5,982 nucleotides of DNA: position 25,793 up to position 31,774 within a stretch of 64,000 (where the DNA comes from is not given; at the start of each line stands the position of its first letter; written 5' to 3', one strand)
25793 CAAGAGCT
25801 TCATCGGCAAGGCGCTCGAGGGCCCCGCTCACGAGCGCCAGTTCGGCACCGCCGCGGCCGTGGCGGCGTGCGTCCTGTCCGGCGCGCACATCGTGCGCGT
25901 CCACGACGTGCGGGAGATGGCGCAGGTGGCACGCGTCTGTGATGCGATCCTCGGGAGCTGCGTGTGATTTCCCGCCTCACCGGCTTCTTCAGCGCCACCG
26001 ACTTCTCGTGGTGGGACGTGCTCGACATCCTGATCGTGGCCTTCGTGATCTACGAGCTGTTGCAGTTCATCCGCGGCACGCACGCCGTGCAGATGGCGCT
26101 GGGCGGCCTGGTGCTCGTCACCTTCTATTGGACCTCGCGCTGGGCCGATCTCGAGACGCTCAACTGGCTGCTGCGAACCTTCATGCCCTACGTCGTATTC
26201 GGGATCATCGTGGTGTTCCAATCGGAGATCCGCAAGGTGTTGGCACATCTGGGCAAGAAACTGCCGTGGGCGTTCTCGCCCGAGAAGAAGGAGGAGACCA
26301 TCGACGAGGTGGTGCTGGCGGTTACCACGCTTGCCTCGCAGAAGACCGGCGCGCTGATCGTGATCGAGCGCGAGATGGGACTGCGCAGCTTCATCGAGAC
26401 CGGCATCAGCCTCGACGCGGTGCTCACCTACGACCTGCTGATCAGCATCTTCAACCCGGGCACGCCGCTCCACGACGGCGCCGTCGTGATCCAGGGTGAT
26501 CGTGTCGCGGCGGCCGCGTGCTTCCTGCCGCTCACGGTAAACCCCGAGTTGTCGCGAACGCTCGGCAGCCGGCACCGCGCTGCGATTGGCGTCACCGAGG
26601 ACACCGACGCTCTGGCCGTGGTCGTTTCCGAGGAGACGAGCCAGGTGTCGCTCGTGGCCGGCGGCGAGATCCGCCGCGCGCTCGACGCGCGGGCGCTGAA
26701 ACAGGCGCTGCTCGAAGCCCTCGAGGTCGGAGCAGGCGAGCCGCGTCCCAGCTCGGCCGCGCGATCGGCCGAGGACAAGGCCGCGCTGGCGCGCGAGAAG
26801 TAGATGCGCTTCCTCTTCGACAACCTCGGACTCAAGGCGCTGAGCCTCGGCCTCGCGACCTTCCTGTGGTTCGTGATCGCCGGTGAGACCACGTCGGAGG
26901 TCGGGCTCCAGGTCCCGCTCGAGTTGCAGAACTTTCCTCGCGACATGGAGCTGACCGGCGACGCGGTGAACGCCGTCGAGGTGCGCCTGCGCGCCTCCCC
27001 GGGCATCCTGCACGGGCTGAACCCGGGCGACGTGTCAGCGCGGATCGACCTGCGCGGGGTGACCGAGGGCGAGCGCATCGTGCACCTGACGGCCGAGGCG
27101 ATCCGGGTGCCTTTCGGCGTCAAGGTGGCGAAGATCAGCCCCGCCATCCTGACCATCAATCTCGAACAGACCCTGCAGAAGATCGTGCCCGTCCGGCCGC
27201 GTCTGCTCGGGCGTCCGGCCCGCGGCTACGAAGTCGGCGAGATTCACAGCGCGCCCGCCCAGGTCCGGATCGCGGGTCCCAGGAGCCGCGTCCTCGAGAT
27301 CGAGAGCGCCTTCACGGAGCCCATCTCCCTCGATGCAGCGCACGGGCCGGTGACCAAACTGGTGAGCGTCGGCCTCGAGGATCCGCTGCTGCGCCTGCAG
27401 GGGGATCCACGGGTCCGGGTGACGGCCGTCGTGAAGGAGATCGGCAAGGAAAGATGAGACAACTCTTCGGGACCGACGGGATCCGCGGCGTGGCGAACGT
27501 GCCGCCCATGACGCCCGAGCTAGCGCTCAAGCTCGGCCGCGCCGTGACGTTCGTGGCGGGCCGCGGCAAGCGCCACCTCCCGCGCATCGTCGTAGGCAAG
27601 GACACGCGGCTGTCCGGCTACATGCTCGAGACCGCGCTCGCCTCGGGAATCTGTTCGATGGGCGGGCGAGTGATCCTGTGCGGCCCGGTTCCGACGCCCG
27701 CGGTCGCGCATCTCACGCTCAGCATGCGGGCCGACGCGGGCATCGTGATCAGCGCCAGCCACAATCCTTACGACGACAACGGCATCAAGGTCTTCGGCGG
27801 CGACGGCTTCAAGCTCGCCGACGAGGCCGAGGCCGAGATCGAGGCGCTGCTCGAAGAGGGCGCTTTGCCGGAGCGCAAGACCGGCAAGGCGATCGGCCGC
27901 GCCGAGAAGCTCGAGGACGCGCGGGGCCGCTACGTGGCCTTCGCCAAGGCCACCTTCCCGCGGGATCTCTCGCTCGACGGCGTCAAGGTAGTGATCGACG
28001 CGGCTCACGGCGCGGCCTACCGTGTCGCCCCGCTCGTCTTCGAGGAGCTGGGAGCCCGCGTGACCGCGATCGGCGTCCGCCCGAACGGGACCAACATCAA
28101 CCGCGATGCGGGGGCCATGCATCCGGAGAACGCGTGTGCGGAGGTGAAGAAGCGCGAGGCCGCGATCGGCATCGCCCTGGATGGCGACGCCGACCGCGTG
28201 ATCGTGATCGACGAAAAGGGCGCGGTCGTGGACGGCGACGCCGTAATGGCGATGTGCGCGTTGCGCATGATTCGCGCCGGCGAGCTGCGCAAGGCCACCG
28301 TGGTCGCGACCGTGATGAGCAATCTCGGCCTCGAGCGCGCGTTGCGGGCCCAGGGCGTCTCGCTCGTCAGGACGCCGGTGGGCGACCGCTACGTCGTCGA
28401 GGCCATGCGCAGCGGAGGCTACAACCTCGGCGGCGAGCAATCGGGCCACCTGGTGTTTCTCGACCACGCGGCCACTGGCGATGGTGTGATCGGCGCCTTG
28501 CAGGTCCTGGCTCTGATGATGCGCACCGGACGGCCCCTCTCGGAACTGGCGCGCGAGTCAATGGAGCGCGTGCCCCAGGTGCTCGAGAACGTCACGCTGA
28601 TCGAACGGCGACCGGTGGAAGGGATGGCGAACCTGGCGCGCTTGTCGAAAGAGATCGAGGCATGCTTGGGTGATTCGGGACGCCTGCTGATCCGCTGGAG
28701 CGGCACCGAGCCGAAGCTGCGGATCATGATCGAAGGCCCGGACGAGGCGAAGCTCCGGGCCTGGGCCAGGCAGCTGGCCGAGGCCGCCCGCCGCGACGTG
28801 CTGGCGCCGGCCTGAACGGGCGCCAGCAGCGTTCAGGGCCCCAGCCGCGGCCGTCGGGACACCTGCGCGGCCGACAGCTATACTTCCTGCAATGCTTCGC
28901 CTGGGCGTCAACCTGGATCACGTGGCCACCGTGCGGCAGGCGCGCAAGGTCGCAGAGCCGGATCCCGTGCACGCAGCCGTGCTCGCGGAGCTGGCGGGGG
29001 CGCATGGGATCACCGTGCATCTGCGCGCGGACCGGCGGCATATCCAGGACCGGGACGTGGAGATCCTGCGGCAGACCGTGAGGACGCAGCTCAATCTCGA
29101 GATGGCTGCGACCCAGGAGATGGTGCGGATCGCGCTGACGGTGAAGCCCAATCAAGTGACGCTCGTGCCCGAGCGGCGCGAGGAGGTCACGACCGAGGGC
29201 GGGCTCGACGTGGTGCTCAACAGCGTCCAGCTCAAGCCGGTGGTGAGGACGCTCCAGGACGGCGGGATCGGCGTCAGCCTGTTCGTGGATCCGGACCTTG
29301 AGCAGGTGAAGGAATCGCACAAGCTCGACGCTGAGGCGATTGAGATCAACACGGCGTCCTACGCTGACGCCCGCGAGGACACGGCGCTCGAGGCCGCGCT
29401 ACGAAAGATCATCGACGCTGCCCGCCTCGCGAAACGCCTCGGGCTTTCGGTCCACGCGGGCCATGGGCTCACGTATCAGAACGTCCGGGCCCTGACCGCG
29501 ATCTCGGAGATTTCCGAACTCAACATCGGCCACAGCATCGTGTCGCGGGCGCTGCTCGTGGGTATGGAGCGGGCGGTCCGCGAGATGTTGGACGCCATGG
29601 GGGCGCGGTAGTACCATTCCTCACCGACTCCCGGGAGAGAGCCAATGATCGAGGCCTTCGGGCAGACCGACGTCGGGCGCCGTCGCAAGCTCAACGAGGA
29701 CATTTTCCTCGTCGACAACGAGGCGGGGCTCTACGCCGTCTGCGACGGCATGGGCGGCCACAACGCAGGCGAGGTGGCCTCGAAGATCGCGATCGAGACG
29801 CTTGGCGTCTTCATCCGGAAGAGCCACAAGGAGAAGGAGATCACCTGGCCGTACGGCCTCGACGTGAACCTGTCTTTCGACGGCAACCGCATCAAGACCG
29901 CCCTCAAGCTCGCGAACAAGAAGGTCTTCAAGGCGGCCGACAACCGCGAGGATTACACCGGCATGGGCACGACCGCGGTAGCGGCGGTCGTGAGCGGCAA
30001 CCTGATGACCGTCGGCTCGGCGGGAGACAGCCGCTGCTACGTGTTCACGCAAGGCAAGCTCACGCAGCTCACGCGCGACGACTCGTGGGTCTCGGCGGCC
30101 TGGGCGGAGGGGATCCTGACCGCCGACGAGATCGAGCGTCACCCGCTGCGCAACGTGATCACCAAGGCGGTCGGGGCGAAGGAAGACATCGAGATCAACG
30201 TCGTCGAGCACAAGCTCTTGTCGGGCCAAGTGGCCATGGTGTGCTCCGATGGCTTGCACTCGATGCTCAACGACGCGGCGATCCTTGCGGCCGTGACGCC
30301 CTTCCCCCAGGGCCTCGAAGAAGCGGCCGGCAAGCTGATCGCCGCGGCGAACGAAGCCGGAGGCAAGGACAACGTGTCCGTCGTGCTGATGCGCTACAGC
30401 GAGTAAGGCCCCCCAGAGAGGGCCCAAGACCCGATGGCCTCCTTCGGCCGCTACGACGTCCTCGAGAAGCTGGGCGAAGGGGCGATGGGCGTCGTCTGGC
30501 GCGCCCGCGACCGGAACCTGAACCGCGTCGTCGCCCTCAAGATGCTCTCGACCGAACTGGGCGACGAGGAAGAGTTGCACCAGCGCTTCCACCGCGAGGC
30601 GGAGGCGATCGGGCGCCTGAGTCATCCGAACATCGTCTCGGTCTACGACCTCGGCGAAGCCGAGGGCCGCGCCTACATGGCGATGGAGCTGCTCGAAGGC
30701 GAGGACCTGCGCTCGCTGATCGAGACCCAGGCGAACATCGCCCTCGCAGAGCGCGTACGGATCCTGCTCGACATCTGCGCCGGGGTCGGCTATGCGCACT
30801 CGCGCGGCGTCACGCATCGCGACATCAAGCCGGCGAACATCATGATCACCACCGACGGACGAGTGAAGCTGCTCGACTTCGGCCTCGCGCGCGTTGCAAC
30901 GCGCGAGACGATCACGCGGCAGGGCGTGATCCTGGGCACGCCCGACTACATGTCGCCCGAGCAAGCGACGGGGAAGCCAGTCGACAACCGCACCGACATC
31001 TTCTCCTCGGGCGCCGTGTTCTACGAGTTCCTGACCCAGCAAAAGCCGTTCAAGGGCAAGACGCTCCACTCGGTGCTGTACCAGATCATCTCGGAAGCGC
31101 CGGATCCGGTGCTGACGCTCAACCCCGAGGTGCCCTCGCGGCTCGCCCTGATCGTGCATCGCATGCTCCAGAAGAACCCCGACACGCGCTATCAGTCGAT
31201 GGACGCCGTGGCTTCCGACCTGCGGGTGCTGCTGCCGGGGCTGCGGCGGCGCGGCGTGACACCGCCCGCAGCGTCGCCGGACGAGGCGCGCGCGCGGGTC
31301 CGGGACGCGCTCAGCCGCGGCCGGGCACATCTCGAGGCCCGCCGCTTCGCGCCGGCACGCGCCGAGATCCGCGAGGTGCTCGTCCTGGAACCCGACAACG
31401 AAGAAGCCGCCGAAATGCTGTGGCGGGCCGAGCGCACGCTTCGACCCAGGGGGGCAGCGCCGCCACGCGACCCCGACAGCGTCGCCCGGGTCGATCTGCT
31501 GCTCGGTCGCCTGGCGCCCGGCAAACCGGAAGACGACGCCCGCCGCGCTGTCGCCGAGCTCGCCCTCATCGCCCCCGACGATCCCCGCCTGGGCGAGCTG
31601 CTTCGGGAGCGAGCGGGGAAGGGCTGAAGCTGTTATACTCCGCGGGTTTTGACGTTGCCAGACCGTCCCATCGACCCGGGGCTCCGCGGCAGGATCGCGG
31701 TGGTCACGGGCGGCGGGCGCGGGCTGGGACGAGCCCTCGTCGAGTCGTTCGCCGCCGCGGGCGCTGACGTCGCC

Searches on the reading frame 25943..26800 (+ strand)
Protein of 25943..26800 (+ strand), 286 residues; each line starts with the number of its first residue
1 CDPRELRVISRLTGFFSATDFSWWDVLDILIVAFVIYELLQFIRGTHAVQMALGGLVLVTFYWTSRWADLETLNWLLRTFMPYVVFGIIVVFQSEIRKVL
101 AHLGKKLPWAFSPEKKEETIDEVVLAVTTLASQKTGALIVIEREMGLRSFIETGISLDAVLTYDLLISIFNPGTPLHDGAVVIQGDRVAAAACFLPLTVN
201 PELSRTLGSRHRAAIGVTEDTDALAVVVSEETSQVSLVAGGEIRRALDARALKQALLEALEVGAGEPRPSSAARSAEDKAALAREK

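Call 75: search_protein_families(library=pfam, proteins=[window:25943-26800:+], max_evalue=0.00001)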
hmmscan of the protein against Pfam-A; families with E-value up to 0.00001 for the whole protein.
window:25943-26800:+ (286 aa): 2 families
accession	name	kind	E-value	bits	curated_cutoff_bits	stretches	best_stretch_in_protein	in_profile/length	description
PF02457.21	DAC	-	1.6e-41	141.1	27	1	126-242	3-118/119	DisA bacterial checkpoint controller nucleotide-binding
PF19293.4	CdaA_N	-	3.3e-07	30.8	23.8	1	19-96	3-81/81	CdaA N-terminal transmembrane domain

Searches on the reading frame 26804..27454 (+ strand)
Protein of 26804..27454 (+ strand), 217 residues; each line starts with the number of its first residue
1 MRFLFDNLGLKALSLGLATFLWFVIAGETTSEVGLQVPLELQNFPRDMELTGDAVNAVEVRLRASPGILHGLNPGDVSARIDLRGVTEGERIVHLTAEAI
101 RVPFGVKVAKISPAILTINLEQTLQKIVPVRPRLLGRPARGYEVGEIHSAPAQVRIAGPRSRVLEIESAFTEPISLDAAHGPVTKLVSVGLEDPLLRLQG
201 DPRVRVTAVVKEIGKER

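Call 76: search_protein_families(library=pfam, proteins=[window:26804-27454:+], max_evalue=0.00001)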
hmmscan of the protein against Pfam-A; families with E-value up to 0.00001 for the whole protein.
window:26804-27454:+ (217 aa): 1 family
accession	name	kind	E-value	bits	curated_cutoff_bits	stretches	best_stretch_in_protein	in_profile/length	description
PF07949.17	YbbR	-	6.8e-15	55.6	22.3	1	128-207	1-80/81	YbbR-like protein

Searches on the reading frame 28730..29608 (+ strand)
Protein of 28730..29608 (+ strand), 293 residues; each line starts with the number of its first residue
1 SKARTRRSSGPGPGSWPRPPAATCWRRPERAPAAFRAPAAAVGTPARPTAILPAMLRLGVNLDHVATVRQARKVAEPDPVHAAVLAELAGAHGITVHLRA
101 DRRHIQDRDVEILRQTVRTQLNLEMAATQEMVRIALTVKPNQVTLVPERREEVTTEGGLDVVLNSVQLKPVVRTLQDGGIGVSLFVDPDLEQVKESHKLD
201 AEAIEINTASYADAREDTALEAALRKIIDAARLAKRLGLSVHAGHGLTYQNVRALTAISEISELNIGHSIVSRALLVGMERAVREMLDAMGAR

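Call 76: search_protein_families(library=pfam, proteins=[window:28730-29608:+], max_evalue=0.00001)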
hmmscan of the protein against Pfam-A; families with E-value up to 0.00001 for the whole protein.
window:28730-29608:+ (293 aa): 1 family
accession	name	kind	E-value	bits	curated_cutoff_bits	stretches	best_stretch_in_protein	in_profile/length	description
PF03740.19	PdxJ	-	1.6e-98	329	24.5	1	57-290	1-234/234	Pyridoxal phosphate biosynthesis protein PdxJ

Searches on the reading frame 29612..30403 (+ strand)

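Call 76: search_protein_families(library=pfam, proteins=[window:29612-30403:+], max_evalue=0.00001)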
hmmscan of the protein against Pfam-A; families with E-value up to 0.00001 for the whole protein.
window:29612-30403:+ (264 aa): 2 families
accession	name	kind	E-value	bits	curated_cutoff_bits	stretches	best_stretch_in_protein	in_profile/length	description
PF13672.11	PP2C_2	-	8.8e-13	48.7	24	1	24-235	8-195/209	Protein phosphatase 2C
PF00481.26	PP2C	-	1e-10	42.2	20.3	1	35-156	31-139/255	Protein phosphatase 2C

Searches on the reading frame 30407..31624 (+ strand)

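Call 76: search_protein_families(library=pfam, proteins=[window:30407-31624:+], max_evalue=0.00001)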
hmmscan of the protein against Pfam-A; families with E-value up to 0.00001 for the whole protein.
window:30407-31624:+ (406 aa): 4 families
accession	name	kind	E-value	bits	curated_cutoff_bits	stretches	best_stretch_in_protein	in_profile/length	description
PF00069.31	Pkinase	-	3.9e-56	190.8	31.7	1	16-270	1-260/263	Protein kinase domain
PF07714.23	PK_Tyr_Ser-Thr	-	5.9e-38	131.1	23.1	1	18-263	3-250/258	Protein tyrosine and serine/threonine kinase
PF03109.22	ABC1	-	8.9e-07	28.7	22.9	1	56-169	115-222/244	ABC1 atypical kinase-like domain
PF01636.29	APH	-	5.5e-06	26.8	23.2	0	131-164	166-200/239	Phosphotransferase enzyme family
